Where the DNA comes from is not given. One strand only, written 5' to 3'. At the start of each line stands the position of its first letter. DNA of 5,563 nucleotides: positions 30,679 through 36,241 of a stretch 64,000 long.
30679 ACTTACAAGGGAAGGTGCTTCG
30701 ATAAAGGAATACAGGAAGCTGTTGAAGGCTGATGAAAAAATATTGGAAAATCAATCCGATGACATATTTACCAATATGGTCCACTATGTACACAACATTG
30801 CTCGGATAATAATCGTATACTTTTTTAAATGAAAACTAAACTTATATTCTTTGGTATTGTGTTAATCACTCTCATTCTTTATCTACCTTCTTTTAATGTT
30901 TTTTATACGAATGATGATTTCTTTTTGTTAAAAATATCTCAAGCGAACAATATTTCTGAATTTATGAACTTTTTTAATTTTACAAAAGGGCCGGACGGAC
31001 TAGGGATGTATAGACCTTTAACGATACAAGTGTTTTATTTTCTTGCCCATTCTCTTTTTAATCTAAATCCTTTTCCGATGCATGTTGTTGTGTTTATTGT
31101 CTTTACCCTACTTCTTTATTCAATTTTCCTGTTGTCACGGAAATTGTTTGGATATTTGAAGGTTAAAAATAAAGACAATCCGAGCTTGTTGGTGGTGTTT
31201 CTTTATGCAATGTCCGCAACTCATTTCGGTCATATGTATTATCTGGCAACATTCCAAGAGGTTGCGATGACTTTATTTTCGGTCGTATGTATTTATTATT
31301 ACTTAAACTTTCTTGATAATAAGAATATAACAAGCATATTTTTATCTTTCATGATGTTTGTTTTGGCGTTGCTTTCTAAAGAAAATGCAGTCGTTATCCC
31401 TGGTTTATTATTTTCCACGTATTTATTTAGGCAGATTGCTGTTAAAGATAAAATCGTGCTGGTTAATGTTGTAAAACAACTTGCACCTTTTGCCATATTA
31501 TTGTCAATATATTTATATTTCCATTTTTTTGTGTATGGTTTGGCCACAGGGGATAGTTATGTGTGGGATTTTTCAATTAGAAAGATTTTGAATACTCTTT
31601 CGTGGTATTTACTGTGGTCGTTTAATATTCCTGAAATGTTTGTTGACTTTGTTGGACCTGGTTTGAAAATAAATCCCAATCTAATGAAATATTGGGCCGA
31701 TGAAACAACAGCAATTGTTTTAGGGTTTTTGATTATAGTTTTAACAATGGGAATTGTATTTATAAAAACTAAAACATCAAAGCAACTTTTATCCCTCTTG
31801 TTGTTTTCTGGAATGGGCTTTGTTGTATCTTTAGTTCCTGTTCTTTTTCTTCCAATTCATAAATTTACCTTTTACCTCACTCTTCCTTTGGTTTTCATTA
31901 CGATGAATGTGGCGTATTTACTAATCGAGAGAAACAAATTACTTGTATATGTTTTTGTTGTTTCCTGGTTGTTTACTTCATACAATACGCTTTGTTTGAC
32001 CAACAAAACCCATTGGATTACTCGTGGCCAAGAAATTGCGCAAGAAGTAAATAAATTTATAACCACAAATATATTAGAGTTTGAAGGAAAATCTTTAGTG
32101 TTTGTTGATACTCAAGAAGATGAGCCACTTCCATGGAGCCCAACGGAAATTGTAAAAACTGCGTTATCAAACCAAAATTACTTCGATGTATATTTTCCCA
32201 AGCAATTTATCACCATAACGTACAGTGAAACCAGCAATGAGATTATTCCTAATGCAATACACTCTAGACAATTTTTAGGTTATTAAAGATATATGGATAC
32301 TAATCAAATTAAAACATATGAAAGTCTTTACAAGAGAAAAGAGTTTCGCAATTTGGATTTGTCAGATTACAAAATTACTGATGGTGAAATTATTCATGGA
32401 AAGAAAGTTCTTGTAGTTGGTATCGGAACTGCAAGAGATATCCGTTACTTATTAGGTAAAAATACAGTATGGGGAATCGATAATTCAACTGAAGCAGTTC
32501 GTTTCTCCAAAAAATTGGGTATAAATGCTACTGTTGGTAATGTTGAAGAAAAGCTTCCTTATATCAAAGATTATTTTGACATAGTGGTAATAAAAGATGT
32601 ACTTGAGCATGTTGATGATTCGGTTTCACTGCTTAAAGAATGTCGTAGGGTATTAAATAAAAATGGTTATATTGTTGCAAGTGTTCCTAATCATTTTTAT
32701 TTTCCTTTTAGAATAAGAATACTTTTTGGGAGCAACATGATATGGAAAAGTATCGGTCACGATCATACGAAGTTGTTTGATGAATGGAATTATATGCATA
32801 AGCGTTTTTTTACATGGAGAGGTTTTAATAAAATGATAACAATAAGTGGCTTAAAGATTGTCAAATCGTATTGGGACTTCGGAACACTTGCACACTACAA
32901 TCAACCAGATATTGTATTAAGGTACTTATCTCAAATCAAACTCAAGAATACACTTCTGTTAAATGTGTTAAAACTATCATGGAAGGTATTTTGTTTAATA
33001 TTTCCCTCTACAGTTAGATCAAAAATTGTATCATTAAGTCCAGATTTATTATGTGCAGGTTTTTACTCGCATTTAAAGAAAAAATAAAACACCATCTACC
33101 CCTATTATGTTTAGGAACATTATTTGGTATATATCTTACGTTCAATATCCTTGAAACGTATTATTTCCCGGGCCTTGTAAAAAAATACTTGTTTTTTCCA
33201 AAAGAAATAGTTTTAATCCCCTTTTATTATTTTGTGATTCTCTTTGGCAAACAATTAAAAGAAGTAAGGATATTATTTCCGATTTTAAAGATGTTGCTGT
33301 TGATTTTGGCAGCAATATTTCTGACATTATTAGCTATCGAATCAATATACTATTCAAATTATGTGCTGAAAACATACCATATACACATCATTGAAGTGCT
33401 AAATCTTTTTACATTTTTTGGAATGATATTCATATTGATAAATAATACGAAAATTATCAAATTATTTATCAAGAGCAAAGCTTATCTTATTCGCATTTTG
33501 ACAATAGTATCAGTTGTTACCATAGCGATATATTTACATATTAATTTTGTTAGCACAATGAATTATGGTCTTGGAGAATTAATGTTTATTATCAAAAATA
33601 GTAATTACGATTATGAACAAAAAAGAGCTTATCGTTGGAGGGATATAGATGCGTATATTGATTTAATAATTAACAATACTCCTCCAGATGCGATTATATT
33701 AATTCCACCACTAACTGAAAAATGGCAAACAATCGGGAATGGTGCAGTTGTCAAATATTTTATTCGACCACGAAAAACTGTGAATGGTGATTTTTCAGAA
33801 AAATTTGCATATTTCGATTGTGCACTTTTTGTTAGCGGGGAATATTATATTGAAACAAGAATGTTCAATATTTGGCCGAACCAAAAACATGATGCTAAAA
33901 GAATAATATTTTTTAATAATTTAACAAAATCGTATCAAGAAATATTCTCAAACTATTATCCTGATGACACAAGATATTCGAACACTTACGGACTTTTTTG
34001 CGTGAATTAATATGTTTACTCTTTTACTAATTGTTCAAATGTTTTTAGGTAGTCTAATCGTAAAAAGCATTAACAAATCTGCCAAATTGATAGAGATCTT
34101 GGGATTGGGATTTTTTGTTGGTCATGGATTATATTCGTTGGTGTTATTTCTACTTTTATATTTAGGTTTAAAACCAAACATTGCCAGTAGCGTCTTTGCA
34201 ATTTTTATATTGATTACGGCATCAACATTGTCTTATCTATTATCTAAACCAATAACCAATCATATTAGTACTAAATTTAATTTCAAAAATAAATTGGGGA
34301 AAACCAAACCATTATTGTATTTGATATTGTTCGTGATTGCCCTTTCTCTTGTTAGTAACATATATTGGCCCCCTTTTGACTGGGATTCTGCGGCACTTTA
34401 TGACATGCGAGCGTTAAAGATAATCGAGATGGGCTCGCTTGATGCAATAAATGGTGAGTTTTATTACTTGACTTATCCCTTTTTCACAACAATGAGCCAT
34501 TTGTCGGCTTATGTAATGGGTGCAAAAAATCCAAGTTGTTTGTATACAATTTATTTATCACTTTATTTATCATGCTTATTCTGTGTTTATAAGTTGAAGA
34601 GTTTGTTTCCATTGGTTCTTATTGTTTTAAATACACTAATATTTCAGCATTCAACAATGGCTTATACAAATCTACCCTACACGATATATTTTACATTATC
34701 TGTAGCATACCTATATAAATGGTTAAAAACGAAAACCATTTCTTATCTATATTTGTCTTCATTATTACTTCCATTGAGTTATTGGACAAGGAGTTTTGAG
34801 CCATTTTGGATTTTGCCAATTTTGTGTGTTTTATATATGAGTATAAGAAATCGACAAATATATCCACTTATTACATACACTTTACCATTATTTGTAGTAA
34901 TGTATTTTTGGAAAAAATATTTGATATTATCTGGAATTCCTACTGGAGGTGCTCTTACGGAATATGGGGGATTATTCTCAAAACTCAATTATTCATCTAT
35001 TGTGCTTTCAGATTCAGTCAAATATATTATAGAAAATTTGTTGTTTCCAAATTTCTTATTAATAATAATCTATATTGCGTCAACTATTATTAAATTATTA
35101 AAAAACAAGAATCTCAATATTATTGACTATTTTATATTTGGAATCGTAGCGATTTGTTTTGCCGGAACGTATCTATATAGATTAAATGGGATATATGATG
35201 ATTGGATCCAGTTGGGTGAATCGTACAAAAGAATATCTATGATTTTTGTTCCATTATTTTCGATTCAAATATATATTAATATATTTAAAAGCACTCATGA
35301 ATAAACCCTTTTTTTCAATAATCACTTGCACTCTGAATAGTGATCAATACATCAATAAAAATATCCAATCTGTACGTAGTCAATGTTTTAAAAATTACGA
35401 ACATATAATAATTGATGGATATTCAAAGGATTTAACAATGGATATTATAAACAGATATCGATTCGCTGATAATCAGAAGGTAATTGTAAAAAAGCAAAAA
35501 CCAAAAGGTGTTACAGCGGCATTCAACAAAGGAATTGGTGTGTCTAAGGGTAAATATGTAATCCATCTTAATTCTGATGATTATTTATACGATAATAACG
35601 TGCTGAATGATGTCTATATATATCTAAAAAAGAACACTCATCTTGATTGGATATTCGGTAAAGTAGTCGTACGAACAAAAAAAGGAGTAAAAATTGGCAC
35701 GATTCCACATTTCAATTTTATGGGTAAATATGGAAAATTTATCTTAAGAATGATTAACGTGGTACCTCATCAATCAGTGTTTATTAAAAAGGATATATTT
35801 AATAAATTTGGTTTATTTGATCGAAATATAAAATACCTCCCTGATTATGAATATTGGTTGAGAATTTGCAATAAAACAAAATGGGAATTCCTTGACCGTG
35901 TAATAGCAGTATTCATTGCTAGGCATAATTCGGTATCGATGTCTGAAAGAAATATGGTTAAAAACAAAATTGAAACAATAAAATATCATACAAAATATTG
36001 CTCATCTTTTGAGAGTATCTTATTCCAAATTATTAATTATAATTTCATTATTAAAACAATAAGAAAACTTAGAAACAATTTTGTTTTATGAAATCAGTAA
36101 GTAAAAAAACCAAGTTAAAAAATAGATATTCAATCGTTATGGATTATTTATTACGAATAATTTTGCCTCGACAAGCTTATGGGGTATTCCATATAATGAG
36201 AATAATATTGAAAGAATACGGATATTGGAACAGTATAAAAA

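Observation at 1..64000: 64-kb single-strand glycosylation supercluster dominated by GT-C-type membrane glycosyltransferases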

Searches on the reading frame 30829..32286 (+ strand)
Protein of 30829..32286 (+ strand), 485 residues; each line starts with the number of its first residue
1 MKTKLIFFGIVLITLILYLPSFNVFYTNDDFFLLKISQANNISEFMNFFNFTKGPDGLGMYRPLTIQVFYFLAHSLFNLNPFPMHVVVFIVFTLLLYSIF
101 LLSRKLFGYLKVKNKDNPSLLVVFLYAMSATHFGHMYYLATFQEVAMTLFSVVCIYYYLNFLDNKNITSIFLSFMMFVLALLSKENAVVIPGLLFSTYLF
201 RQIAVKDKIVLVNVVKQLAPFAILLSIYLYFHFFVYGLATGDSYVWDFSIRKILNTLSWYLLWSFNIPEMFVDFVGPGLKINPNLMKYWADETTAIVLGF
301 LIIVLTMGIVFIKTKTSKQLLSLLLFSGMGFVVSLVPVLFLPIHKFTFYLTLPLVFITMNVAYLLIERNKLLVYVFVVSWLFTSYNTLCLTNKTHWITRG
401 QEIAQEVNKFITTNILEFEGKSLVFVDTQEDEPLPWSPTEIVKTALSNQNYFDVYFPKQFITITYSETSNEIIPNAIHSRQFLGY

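Call 6: search_protein_families(library=pfam, proteins=[window:30829-32286:+], max_evalue=0.01)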
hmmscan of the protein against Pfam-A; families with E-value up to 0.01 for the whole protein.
window:30829-32286:+ (485 aa): 1 family
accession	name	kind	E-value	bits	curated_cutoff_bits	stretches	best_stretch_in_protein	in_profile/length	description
PF13231.12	PMT_2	-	0.00013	22.7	26.1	1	63-211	3-144/160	Dolichyl-phosphate-mannose-protein mannosyltransferase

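Call 18: search_protein_families(library=ncbifam, proteins=[window:30829-32286:+], max_evalue=1)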
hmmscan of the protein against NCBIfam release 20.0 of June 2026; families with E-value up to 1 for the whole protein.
window:30829-32286:+ (485 aa): 0 families

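Call 32: search_protein_families(library=pfam, proteins=[window:30829-32286:+], max_evalue=10)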
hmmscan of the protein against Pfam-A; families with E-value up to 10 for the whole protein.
window:30829-32286:+ (485 aa): 2 families
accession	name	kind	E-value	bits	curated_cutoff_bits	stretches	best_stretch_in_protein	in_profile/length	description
PF13231.12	PMT_2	-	0.00013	22.7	26.1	1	63-211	3-144/160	Dolichyl-phosphate-mannose-protein mannosyltransferase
PF14908.11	HU-CCDC81_euk_1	-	0.05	14.1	26.1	1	161-208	18-65/89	CCDC81 eukaryotic HU domain 1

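Call 67: find_related_loci(query=window:30829-32283:+, collection=metagenome_contigs, flank=10000)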
Query window:30829-32283:+ (485 aa) in metagenome_contigs; peptide patterns used: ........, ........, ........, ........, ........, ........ (x = any residue, [..] = any of these).
213 stretches matched a pattern; 8 encode a relative of the query (tblastn E <= 1e-3); 8 distinct loci.
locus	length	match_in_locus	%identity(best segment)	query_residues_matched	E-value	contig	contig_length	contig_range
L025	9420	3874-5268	51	1-485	2e-138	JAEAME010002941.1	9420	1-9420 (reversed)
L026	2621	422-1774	46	33-485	2e-127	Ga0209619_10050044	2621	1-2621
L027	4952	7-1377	45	31-485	1e-120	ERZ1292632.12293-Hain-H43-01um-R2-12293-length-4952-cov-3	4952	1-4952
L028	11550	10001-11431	43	7-485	2e-113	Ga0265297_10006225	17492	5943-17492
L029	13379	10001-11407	42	10-485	3e-113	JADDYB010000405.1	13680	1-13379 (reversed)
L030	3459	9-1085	47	124-485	1e-99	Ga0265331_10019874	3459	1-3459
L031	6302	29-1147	44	109-485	1e-88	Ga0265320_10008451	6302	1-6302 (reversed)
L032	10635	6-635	40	287-485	4e-35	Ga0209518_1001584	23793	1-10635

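Call 71: search_solved_structures(query=A5, max_evalue=10)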
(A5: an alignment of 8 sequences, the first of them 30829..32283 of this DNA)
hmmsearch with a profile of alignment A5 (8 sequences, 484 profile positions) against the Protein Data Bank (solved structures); distinct sequences matched with E-value up to 10: 1.
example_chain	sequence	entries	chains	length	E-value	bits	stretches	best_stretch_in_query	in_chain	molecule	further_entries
8v84_3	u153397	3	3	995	0.95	11.7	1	257-287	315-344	ATP-dependent RNA helicase DBP10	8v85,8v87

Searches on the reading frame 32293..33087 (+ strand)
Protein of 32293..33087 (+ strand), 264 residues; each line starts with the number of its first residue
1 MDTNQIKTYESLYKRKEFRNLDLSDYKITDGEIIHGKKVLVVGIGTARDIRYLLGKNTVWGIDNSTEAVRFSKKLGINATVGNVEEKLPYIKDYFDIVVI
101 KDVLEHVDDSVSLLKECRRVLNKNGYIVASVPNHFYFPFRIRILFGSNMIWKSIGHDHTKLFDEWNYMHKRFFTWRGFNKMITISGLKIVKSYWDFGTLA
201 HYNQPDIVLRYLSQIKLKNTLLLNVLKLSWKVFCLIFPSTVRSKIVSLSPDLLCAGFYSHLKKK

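Call 6: search_protein_families(library=pfam, proteins=[window:32293-33087:+], max_evalue=0.01)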
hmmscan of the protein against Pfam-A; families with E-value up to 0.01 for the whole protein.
window:32293-33087:+ (264 aa): 8 families
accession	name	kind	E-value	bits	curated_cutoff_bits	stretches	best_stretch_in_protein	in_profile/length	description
PF08241.18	Methyltransf_11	-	4.2e-16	59.8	21.2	1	41-128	2-94/95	Methyltransferase domain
PF13847.12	Methyltransf_31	-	1.6e-11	44.5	27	1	37-133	5-113/145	Methyltransferase domain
PF13649.12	Methyltransf_25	-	2.9e-11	44.4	27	1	39-125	1-97/97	Methyltransferase domain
PF13489.12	Methyltransf_23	-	1.8e-09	38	27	1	36-190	23-162/164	Methyltransferase domain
PF08242.18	Methyltransf_12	-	1.9e-08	35.4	30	1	40-127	1-98/98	Methyltransferase domain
PF07021.18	MetW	-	2.1e-08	34.5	21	1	25-151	3-129/193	Methionine biosynthesis protein MetW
PF01209.24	Ubie_methyltran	-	0.00025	20.9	20.1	1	76-191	99-217/233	ubiE/COQ5 methyltransferase family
PF03141.22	Methyltransf_29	-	0.0018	17.4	23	1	37-133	119-221/506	Putative S-adenosyl-L-methionine-dependent methyltransferase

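Call 95: find_encoding_contigs(protein=window:32293-33087:+, flank=10000, max_places=4)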
Protein window:32293-33087:+ (264 aa): no gene with exactly this product is on record in the collection.

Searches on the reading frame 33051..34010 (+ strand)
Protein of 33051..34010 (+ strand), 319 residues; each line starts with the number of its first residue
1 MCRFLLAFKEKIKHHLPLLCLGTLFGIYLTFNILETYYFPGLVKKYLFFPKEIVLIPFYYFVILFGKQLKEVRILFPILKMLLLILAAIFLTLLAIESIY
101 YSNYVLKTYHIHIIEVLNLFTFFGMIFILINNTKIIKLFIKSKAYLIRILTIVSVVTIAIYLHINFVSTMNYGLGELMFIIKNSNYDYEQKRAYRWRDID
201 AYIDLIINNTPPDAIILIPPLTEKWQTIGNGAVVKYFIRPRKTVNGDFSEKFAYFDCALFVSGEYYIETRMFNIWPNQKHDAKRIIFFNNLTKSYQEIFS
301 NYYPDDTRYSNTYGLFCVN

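Call 6: search_protein_families(library=pfam, proteins=[window:33051-34010:+], max_evalue=0.01)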
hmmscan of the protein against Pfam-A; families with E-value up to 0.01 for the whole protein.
window:33051-34010:+ (319 aa): 0 families

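Call 18: search_protein_families(library=ncbifam, proteins=[window:33051-34010:+], max_evalue=1)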
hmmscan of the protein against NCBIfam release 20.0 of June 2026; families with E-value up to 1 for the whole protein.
window:33051-34010:+ (319 aa): 1 family
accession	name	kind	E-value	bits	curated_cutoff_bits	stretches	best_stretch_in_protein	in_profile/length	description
TIGR01297.1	CDF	superfamily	0.75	9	82.35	0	72-163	70-145/285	cation diffusion facilitator family transporter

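Call 32: search_protein_families(library=pfam, proteins=[window:33051-34010:+], max_evalue=10)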
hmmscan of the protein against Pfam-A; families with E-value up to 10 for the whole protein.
window:33051-34010:+ (319 aa): 1 family
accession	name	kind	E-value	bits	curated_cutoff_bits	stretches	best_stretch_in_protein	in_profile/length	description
PF04123.18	DUF373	-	0.096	12.5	28.3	1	77-170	223-317/335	Domain of unknown function (DUF373)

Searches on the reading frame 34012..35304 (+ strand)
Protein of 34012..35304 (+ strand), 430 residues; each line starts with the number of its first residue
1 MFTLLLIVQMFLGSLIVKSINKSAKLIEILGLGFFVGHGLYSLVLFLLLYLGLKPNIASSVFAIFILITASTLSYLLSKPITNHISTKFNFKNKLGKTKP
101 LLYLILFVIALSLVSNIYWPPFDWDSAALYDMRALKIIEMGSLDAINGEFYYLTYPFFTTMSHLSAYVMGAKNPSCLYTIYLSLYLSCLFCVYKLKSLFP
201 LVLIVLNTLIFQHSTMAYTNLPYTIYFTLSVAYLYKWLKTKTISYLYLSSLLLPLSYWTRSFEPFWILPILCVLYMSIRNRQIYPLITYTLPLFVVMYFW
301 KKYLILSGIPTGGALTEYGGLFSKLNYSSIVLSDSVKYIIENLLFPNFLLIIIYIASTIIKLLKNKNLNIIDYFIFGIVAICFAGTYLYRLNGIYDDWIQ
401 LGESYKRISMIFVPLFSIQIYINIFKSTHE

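Call 6: search_protein_families(library=pfam, proteins=[window:34012-35304:+], max_evalue=0.01)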
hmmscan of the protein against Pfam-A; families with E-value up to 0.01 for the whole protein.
window:34012-35304:+ (430 aa): 0 families

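Call 18: search_protein_families(library=ncbifam, proteins=[window:34012-35304:+], max_evalue=1)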
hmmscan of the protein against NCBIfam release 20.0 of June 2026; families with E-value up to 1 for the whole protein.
window:34012-35304:+ (430 aa): 0 families

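Call 26: find_encoding_contigs(protein=window:34012-35304:+, flank=10000, max_places=6)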
Protein window:34012-35304:+ (430 aa): no gene with exactly this product is on record in the collection.

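Call 32: search_protein_families(library=pfam, proteins=[window:34012-35304:+], max_evalue=10)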
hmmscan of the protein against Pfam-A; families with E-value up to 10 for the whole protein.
window:34012-35304:+ (430 aa): 0 families

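Call 33: find_homologous_proteins(query=window:34012-35304:+)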
Query window:34012-35304:+ (430 aa): 5 proteins with E <= 0.001 among 8000 candidates.
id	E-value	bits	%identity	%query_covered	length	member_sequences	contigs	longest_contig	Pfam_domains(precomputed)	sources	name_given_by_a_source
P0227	1.0e-252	857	95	98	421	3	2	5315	-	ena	-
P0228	2.5e-60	223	36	98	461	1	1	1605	-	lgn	-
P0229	1.9e-46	177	34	94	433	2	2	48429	PF13231.13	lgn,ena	-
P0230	4.9e-41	159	32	94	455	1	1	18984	-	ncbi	-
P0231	3.7e-30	124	29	96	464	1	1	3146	-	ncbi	-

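Call 99: find_encoding_contigs(protein=P0227, flank=10000, max_places=3)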
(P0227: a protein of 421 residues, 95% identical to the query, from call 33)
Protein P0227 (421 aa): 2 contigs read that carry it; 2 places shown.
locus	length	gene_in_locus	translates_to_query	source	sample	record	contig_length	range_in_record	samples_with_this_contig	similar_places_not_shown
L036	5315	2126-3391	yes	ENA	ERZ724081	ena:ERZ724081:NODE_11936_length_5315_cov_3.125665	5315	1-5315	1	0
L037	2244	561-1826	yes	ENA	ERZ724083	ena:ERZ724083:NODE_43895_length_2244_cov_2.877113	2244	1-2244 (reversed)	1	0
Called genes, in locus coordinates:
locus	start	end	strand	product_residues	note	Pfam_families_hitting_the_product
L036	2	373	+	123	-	?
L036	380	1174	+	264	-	PF13489:Methyltransf_23, PF07021:MetW, PF08241:Methyltransf_11, PF08242:Methyltransf_12, PF13649:Methyltransf_25, PF13847:Methyltransf_31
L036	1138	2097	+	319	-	-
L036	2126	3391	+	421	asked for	-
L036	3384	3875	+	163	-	PF00535:Glycos_transf_2, PF10111:Glyco_tranf_2_2 (weak)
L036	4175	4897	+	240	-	-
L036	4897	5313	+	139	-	?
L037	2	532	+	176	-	?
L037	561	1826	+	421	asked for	-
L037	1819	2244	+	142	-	?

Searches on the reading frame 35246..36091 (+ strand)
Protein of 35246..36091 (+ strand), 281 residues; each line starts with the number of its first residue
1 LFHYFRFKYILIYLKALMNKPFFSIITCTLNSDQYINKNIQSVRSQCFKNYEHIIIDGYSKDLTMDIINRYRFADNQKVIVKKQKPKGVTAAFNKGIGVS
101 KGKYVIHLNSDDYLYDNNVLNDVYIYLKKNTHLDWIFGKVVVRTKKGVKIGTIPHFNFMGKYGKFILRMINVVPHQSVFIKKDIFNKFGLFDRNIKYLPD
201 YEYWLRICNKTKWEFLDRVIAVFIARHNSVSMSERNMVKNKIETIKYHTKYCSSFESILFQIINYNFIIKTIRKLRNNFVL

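Call 6: search_protein_families(library=pfam, proteins=[window:35246-36091:+], max_evalue=0.01)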
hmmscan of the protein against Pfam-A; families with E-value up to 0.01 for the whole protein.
window:35246-36091:+ (281 aa): 2 families
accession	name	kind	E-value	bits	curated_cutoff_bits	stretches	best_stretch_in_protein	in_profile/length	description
PF00535.33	Glycos_transf_2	-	1.9e-19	70.6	23.3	1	24-133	1-109/168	Glycosyl transferase family 2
PF10111.15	Glyco_tranf_2_2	-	9.6e-07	29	27.3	1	26-117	3-97/276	Glycosyltransferase like family 2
